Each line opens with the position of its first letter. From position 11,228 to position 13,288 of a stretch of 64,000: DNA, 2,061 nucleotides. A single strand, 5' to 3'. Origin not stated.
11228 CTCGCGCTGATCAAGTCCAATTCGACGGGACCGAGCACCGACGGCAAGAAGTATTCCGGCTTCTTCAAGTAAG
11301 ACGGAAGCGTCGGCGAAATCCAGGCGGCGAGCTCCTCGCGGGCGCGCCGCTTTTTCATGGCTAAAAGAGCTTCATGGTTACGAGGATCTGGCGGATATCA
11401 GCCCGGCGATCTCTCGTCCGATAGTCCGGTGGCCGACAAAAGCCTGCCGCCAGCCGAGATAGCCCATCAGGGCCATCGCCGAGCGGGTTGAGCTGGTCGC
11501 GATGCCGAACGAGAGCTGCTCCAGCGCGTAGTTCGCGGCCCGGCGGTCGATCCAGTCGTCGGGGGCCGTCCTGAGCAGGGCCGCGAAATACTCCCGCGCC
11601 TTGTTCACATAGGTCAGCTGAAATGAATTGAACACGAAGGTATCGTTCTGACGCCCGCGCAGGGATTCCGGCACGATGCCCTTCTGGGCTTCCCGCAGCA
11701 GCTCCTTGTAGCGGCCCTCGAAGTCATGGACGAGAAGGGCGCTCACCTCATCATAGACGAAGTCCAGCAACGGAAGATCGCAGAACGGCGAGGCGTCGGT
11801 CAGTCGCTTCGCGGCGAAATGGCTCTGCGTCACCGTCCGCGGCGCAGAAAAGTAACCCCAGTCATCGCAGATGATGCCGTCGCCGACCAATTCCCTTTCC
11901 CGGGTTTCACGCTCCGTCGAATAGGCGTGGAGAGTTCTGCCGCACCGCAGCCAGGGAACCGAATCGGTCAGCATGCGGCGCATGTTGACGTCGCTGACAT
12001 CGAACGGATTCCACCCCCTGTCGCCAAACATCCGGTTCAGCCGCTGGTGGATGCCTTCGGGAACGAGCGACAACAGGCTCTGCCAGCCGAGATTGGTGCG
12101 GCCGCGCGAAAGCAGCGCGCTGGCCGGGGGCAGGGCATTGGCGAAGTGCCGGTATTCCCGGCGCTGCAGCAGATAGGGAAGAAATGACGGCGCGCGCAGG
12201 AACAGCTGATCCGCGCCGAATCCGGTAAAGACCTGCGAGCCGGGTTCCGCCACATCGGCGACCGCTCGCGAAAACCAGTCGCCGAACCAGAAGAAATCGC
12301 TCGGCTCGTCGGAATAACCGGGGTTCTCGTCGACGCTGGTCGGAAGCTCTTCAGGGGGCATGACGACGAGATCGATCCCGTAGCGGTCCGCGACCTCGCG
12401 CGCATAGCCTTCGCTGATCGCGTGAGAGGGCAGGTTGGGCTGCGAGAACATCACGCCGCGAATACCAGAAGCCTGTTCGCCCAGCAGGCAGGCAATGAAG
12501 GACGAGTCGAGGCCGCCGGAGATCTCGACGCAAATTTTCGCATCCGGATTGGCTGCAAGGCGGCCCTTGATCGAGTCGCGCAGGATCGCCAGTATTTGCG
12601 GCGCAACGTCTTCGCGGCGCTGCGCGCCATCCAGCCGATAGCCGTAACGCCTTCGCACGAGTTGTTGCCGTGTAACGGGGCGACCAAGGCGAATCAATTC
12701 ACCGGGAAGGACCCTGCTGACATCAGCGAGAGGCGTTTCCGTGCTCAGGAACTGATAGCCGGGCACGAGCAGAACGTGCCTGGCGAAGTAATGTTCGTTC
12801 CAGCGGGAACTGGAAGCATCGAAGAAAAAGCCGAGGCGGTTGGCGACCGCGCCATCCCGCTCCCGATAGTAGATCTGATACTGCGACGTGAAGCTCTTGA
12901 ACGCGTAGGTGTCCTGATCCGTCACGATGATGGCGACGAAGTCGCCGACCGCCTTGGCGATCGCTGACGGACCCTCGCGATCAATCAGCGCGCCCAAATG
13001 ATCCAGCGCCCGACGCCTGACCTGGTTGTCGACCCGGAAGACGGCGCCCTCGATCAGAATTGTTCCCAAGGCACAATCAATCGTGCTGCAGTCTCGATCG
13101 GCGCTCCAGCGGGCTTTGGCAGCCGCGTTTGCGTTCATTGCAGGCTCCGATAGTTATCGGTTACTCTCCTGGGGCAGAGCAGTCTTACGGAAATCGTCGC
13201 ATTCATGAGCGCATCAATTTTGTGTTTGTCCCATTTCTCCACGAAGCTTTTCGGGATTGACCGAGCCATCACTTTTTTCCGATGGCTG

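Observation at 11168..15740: Cryptic lasso-peptide (RiPP) gene cluster with split B protein and alternating-strand layout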

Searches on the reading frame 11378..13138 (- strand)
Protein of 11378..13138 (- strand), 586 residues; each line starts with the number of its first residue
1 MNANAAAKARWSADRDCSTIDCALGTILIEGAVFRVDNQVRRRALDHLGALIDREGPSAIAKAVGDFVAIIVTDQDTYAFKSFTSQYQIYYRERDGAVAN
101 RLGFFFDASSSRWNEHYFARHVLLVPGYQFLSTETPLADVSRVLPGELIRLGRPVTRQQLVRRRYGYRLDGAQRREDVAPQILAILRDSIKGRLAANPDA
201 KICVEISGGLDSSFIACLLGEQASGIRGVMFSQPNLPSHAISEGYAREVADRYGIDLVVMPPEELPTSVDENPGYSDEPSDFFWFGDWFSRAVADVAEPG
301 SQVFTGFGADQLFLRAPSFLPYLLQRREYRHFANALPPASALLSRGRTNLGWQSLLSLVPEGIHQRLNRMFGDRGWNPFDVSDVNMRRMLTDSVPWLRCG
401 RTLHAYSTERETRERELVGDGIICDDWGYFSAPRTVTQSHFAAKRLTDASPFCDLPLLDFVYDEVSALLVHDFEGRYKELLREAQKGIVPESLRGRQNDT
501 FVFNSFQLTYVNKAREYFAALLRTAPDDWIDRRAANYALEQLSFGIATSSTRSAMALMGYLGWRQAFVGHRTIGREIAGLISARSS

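Call 3: search_protein_families(library=pfam, proteins=[window:11378-13138:-], max_evalue=0.01)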
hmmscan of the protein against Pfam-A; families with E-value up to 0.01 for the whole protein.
window:11378-13138:- (586 aa): 1 family
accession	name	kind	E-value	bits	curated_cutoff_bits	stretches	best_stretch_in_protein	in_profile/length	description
PF00733.27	Asn_synthase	-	1.3e-17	65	21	1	183-538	3-327/354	Asparagine synthase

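Call 4: search_protein_families(library=ncbifam, proteins=[window:11378-13138:-], max_evalue=0.01)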
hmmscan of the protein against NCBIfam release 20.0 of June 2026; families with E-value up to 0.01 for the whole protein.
window:11378-13138:- (586 aa): 7 families
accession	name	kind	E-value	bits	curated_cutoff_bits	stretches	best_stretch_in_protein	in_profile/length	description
TIGR01536.1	asn_synth_AEB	equivalog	8.1e-14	51.5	267.1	1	134-280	194-335/517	asparagine synthase (glutamine-hydrolyzing)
NF033561.1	macrolact_Ik_Al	subfamily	5.8e-13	48.3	300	1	124-497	141-488/561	albusnodin/ikarugamycin family macrolactam cyclase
NF033535.1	lass_lactam_cya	exception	1.8e-06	26.8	525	1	168-222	222-279/668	lasso peptide isopeptide bond-forming cyclase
TIGR03104.1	trio_amidotrans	equivalog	0.0002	19.7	570.1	1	137-223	197-284/589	N-acetylglutaminylglutamine amidotransferase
NF006949.0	PRK09431.1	equivalog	0.00029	19.5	499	0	174-219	204-247/554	asparagine synthase B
TIGR03108.1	eps_aminotran_1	hypoth_equivalog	0.00048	18.9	816.9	1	166-257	227-315/628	XrtA/PEP-CTERM system amidotransferase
NF001138.1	PRK00143.1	equivalog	0.0053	15.7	284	1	201-259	1-65/345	tRNA 2-thiouridine(34) synthase MnmA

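Call 7: find_homologous_proteins(query=window:11378-13138:-, max_evalue=1e-10)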
Query window:11378-13138:- (586 aa): 143 proteins with E <= 1e-10 among 8000 candidates; the best 120 are listed.
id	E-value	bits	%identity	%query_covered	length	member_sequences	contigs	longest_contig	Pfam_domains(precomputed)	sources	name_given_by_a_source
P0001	0.0e+0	1245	93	100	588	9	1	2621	PF00733.28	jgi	jgi:asparagine synthase (glutamine-hydrolysing)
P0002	0.0e+0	1223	91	100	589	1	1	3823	PF00733.28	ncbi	-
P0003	0.0e+0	1214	90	100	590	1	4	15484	PF00733.28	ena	-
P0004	0.0e+0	1191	88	99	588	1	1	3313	PF00733.28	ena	-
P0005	0.0e+0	1182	88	100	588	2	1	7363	PF00733.28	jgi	jgi:asparagine synthase (glutamine-hydrolysing)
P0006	0.0e+0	1159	87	100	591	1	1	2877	PF00733.28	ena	-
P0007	0.0e+0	1142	85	100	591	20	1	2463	PF00733.28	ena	-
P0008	0.0e+0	1142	85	100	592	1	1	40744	PF00733.28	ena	-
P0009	0.0e+0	1137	84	100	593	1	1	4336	PF00733.28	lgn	-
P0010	0.0e+0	1129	83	100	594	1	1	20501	PF00733.28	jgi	jgi:asparagine synthase (glutamine-hydrolysing)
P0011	0.0e+0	1128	83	100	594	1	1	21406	PF00733.28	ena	-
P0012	0.0e+0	1127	84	100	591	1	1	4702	PF00733.28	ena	-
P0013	0.0e+0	1126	84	100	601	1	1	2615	PF00733.28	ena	-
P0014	0.0e+0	1125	84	100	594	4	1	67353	PF00733.28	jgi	jgi:asparagine synthase (glutamine-hydrolysing)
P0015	0.0e+0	1121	84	99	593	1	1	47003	PF00733.28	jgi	jgi:asparagine synthase (glutamine-hydrolysing)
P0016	0.0e+0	1119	83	100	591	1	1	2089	PF00733.28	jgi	jgi:asparagine synthase (glutamine-hydrolysing)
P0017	0.0e+0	1118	83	100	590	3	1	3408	PF00733.28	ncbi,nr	ncbi:MAG: asparagine synthase-related protein [Bradyrhizobium sp.]|nr:asparagine synthase-related pr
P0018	0.0e+0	1116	83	100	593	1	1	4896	PF00733.28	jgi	jgi:asparagine synthase (glutamine-hydrolysing)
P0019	0.0e+0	1116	84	100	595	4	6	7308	PF00733.28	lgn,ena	-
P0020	0.0e+0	1113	82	100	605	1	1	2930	PF00733.28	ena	-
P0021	0.0e+0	1113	83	100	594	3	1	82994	PF00733.28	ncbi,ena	-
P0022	0.0e+0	1110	83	100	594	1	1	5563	PF00733.28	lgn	-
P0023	0.0e+0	1098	82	100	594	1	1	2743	PF00733.28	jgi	jgi:asparagine synthase (glutamine-hydrolysing)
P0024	0.0e+0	1096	82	100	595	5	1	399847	PF00733.28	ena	-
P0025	0.0e+0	1053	78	99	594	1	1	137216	PF00733.28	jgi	jgi:asparagine synthase (glutamine-hydrolysing)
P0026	0.0e+0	1017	76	99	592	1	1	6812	PF00733.28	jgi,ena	-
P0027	5.4e-298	1008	77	99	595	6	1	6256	PF00733.28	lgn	-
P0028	1.8e-289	979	74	99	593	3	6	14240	PF00733.28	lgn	-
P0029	2.8e-289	979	77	96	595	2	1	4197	PF00733.28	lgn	-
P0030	2.3e-287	972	74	99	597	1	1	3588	PF00733.28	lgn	-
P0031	2.4e-287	972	75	98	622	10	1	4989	PF00733.28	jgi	jgi:asparagine synthase (glutamine-hydrolysing)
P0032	1.5e-285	967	72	100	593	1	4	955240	PF00733.28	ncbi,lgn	-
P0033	2.7e-284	962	73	99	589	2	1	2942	PF00733.28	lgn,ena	-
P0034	9.2e-284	961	76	95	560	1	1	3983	PF00733.28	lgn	-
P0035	5.3e-283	958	73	98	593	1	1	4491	PF00733.28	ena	-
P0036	1.4e-281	953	72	99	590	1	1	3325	PF00733.28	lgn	-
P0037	2.2e-280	949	73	100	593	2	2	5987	PF00733.28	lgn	-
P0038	3.4e-277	939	73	98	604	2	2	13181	PF00733.28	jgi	jgi:asparagine synthase (glutamine-hydrolysing)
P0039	1.5e-276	937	71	99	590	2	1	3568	PF00733.28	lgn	-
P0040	1.2e-275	934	72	95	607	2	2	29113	PF00733.28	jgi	-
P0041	1.6e-275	933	73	95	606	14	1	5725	PF00733.28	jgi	-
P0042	1.4e-274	930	70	99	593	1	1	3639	PF00733.28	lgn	-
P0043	2.0e-274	930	71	99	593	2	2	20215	PF00733.28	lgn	-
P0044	2.1e-274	930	70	99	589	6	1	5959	PF00733.28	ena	-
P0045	2.5e-274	929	71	97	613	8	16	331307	PF00733.28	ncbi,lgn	-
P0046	5.5e-274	928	71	98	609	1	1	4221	PF00733.28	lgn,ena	-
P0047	9.8e-272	921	71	97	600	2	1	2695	PF00733.28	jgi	jgi:asparagine synthase (glutamine-hydrolysing)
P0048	2.7e-271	919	69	100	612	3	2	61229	PF00733.28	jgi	jgi:asparagine synthase (glutamine-hydrolysing)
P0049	6.2e-271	918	71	97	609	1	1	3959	PF00733.28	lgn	-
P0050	1.2e-269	914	71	95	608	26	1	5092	PF00733.28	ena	-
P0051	2.2e-258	877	68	97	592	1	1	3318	PF00733.28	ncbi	-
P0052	1.8e-256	871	67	100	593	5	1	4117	PF00733.28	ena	-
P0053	1.4e-254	864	68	94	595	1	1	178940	PF00733.28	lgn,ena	-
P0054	6.8e-251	852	86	75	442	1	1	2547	PF00733.28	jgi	jgi:asparagine synthase (glutamine-hydrolysing)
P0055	2.6e-249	847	69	93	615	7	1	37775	PF00733.28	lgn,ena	-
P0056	1.2e-248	845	64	99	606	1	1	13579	PF00733.28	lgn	-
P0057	2.4e-248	844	67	96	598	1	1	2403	PF00733.28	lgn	-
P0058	5.8e-248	842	65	97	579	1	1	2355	PF00733.28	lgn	-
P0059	7.8e-248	842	67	94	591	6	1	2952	PF00733.28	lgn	-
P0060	4.9e-247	839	66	94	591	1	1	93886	PF00733.28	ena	-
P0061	5.2e-247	839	68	94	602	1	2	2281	PF00733.28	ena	-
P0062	9.3e-247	838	67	94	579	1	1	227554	PF00733.28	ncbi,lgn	ncbi:MAG: asparagine synthase-related protein [Beijerinckiaceae bacterium]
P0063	9.5e-247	838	64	100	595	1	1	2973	PF00733.28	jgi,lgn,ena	-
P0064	1.1e-246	838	67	94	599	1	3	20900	PF00733.28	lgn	-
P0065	1.3e-246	838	67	94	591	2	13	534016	PF00733.28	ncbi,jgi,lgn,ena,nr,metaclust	ncbi:MAG: asparagine synthase [Afipia sp. 62-7]|nr:asparagine synthase [Afipia sp.] OJU21503.1 MAG: 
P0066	2.8e-246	837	68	93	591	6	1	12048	PF00733.28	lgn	-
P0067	1.4e-245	835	67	94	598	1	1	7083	PF00733.28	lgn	-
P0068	2.2e-245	834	68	93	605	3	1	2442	PF00733.28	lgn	-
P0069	2.3e-245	834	68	93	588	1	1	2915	PF00733.28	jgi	-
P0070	3.0e-245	833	66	93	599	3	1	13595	PF00733.28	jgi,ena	-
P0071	3.5e-245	833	65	96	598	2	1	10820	PF00733.28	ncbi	-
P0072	1.2e-244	831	67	93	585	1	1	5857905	PF00733.28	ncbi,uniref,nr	ncbi:asparagine synthetase B family protein [Tardiphaga alba]|uniref:Asparagine synthetase B family 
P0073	1.6e-243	828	67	92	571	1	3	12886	PF00733.28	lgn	-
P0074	3.3e-243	827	66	96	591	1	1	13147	PF00733.28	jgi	jgi:asparagine synthase (glutamine-hydrolysing)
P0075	3.3e-243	827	68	93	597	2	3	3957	PF00733.28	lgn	-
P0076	3.9e-243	826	64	95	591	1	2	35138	PF00733.28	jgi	jgi:asparagine synthase (glutamine-hydrolysing)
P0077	7.9e-243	825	66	94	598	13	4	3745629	PF00733.28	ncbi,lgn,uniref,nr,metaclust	ncbi:asparagine synthase family [Afipia carboxidovorans OM5]|uniref:Putative asparagine synthase n=1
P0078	1.7e-242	824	67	93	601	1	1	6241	PF00733.28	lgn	-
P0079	4.7e-242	823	65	96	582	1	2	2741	PF00733.28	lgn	-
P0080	2.2e-241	821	65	94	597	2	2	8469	PF00733.28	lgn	-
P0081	3.4e-241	820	65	94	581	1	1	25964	PF00733.28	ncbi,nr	ncbi:MAG: asparagine synthase-related protein [Beijerinckiaceae bacterium]|nr:asparagine synthase-re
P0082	9.3e-240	815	64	96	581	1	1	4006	PF00733.28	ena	-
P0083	1.5e-239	815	65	94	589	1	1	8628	PF00733.28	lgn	-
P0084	6.7e-238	809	65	93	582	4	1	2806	PF00733.28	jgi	jgi:asparagine synthase (glutamine-hydrolysing)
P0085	3.9e-237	807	66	93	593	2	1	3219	PF00733.28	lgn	-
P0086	7.9e-237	806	63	94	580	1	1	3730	PF00733.28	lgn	-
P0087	4.9e-236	803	64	93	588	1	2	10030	PF00733.28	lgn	-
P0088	6.0e-236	803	65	93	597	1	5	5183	PF00733.28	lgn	-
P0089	1.5e-233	795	66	93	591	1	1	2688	PF00733.28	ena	-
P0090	1.1e-232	792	65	93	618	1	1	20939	PF00733.28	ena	-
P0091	1.6e-232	791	62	97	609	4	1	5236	PF00733.28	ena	-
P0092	1.8e-229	781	65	96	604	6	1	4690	PF00733.28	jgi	-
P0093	4.5e-228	777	63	93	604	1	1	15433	PF00733.28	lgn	-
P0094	4.9e-228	777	65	93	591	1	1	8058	PF00733.28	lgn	-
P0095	8.5e-219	746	61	95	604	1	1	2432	PF00733.28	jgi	jgi:asparagine synthase (glutamine-hydrolysing)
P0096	1.5e-218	745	61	94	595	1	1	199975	PF00733.28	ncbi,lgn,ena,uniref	ncbi:asparagine synthase-related protein [Orrella sp. 11846]|uniref:asparagine synthase-related prot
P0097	2.0e-218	745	61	96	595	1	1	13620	PF00733.28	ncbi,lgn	-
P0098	1.5e-216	739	61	95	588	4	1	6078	PF00733.28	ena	-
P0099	4.2e-215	734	61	95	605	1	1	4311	PF00733.28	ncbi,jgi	jgi:asparagine synthase (glutamine-hydrolysing)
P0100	5.3e-215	734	58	97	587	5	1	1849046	PF00733.28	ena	-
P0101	2.4e-211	722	87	60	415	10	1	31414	PF00733.28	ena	-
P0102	3.1e-211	721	61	93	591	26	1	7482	PF00733.28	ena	-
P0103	1.6e-209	715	87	61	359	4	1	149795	PF00733.28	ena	-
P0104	1.4e-208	712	59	94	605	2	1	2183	PF00733.28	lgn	-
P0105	1.1e-207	709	59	93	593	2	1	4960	PF00733.28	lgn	-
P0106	5.5e-206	704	58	94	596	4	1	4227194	PF00733.28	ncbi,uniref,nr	ncbi:asparagine synthase-related protein [Orrella marina]|uniref:asparagine synthase (glutamine-hydr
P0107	2.0e-205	702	57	95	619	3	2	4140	PF00733.28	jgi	jgi:asparagine synthase (glutamine-hydrolysing)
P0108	2.5e-205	702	57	97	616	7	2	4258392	PF00733.28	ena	-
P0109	3.0e-205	701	56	95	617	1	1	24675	PF00733.28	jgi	jgi:asparagine synthase (glutamine-hydrolysing)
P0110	3.1e-205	701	58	92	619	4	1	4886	PF00733.28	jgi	jgi:asparagine synthase (glutamine-hydrolysing)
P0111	1.0e-204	700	58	92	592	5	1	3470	PF00733.28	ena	-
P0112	1.1e-202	693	56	95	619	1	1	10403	PF00733.28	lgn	-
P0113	1.3e-202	693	55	98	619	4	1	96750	PF00733.28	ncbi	-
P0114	3.2e-202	691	56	94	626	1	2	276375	PF00733.28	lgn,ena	-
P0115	1.3e-201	689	55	97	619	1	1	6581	PF00733.28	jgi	jgi:asparagine synthase (glutamine-hydrolysing)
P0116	8.8e-201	687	56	95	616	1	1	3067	PF00733.28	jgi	jgi:asparagine synthase (glutamine-hydrolysing)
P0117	1.7e-200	686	67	77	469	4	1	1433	PF00733.28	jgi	jgi:asparagine synthase (glutamine-hydrolysing)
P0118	4.2e-200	684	55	95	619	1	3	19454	PF00733.28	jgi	jgi:asparagine synthase (glutamine-hydrolysing)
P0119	1.5e-199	683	55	95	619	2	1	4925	PF00733.28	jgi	jgi:asparagine synthase (glutamine-hydrolysing)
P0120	7.0e-199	680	55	95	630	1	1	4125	PF00733.28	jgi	jgi:asparagine synthase (glutamine-hydrolysing)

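Call 9: find_related_loci(query=A1, collection=genome_contigs, flank=7000)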
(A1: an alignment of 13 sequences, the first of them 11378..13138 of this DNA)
Query A1 (586 aa) in genome_contigs; peptide patterns used: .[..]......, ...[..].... (x = any residue, [..] = any of these).
169 stretches matched a pattern; 30 encode a relative of the query (tblastn E <= 1e-3); 30 distinct loci.
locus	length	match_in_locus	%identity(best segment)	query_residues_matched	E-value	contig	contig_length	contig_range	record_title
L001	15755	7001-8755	89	1-585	0e+0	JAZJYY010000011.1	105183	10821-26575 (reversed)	MAG: Pseudomonadota bacterium isolate ADI_H2L1_1_122_18_3-bin002 ADIH2L11_B002_0_000000000011, whole genome shotgun sequ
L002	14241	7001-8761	87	1-585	0e+0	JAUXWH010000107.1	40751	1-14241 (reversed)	MAG: Bradyrhizobium sp. isolate C15_maxbin.089_sub C15_k141_431086, whole genome shotgun sequence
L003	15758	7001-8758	88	1-584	0e+0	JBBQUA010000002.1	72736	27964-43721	MAG: Hyphomicrobiales bacterium isolate Co_metawrap_1873 Cmw_1873_k141_9727649_length_72736_cov_10.9719, whole genome sh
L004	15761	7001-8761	83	1-585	0e+0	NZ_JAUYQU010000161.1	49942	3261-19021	MAG: Bradyrhizobium sp. isolate C5_concoct.bin.166 C5_k141_41228, whole genome shotgun sequence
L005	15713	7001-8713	75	11-584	0e+0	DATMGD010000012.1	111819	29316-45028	MAG TPA_asm: Xanthobacteraceae bacterium isolate SMAG_U13480 k141_50383, whole genome shotgun sequence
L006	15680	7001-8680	73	13-570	0e+0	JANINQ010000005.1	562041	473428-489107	MAG: Afipia sp. isolate Bin.003_Pasture NODE_18_length_562041_cov_13.208457, whole genome shotgun sequence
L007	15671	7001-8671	71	16-570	0e+0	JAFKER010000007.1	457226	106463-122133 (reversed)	MAG: Afipia sp. isolate SCN18_30_10_14_R1_B_60_16 SCN18_30_10_14_R1_B_scaffold_58, whole genome shotgun sequence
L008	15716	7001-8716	71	1-570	0e+0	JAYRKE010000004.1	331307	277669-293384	MAG: Afipia sp. isolate SZ_szas3bin.7 NODE_35_length_331307_cov_2.76624, whole genome shotgun sequence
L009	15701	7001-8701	70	16-579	0e+0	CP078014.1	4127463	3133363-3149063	MAG: Bradyrhizobiaceae bacterium isolate AGun1 chromosome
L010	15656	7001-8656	67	20-570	0e+0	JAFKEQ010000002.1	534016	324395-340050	MAG: Afipia sp. isolate SCN18_30_10_14_R3_P_62_188 SCN18_30_10_14_R3_P_scaffold_21, whole genome shotgun sequence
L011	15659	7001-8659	65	25-576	0e+0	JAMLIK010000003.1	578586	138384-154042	MAG: Xanthobacteraceae bacterium isolate ACE_NR_PROT16 ACE_NR_PROT16_3, whole genome shotgun sequence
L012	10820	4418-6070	66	19-568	0e+0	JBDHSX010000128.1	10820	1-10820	MAG: Xanthobacteraceae bacterium isolate AS-MESO-3CA.292 NODE_26290_length_10820_cov_17.605883, whole genome shotgun seq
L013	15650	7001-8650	67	18-570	0e+0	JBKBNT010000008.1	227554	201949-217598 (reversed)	MAG: Beijerinckiaceae bacterium isolate 21H_026.bin.8 NODE_89_length_227554_cov_13.176122, whole genome shotgun sequence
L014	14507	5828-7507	65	25-584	0e+0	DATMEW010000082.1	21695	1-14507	MAG TPA_asm: Xanthobacteraceae bacterium isolate SMAG_U13446 k141_186189, whole genome shotgun sequence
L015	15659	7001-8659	65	18-570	0e+0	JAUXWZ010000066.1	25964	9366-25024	MAG: Beijerinckiaceae bacterium isolate C15_metabat.bin.67 C15_k141_425935, whole genome shotgun sequence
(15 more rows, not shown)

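Call 21: find_encoding_contigs(protein=P0077, flank=8000, max_places=2)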
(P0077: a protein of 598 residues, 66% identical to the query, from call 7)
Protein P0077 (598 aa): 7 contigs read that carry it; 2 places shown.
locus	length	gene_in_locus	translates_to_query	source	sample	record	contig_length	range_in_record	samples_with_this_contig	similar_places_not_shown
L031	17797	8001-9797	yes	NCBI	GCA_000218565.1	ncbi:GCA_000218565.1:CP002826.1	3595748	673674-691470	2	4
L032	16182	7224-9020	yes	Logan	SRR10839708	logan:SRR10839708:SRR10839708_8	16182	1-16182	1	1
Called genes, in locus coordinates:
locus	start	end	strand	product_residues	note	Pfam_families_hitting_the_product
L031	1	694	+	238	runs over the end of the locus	PF00005:ABC_tran, PF13304:AAA_21 (weak)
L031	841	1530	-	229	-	PF00072:Response_reg, PF00196:GerE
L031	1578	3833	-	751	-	PF07730:HisKA_3 (weak), PF02518:HATPase_c (weak)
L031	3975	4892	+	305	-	PF01135:PCMT, PF00398:RrnaAD (weak), PF13649:Methyltransf_25, PF08241:Methyltransf_11 (weak)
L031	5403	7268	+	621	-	PF00664:ABC_membrane, PF00005:ABC_tran, PF02463:SMC_N (weak)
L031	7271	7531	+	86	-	PF05402:PqqD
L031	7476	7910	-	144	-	PF13471:Transglut_core3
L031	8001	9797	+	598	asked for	PF00733:Asn_synthase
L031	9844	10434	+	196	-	PF01569:PAP2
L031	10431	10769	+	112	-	PF11345:DUF3147 (weak)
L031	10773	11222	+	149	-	-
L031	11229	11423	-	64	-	-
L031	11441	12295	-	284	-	PF23441:SDR, PF00106:adh_short, PF08659:KR, PF13561:adh_short_C2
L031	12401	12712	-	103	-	-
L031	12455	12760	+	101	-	-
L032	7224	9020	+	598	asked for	PF00733:Asn_synthase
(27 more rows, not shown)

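Call 30: search_solved_structures(query=window:11378-13138:-, max_evalue=0.01, show_alignments=1)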
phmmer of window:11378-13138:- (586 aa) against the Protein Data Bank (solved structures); distinct sequences matched with E-value up to 0.01: 0.

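Call 56: predict_structure(alignment_id=A1)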
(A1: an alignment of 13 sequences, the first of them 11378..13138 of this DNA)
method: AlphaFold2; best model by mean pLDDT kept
length: 586 residues; sequences in the alignment: 13
mean_pLDDT: 81.5   pTM: 0.84
mean pLDDT of the five models: 81.5, 80.5, 79.6, 73.2, 71.1
residues with pLDDT >= 90: 162; 70-90: 337; 50-70: 68; < 50: 19
segments of 3 or more residues with pLDDT < 50: 1-7, 576-586
pLDDT, mean of each block of 10 residues (from residue 1): 48 83 90 87 90 94 91 91 86 90 85 87 75 89 93 87 82 93 94 87 85 91 93 80 90 94 73 69 62 85 80 81 91 92 87 89 81 77 70 76 78 80 54 61 81 85 89 86 91 76 65 82 87 87 73 82 83 50 35
secondary structure, 60 per line:
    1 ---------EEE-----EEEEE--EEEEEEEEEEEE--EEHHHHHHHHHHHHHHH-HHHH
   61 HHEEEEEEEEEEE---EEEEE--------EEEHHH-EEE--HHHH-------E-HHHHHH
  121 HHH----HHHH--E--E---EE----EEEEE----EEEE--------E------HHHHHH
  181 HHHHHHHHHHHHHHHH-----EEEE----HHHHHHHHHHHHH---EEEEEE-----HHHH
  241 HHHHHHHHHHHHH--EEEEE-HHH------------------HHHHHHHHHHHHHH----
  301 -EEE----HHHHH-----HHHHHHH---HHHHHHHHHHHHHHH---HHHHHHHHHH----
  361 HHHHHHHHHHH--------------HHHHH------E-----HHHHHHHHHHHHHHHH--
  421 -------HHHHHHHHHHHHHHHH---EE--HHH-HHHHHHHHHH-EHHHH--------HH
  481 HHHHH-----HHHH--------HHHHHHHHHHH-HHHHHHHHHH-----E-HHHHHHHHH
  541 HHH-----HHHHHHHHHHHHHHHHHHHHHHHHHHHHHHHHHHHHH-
elements in order: E10-12 E18-22 E25-36 H41-55 H57-62 E63-73 E77-81 E90-92 E97-99 H102-105 H115-123 H128-131 E147-151 E156-159 H175-196 E202-205 H210-222 E226-231 H237-253 E256-260 H283-296 E302-304 H309-313 H319-325 H329-343 H347-356 H361-371 H386-390 H403-418 H428-443 H455-464 H467-470 H479-485 H491-494 H503-513 H515-524 H532-543 H549-585
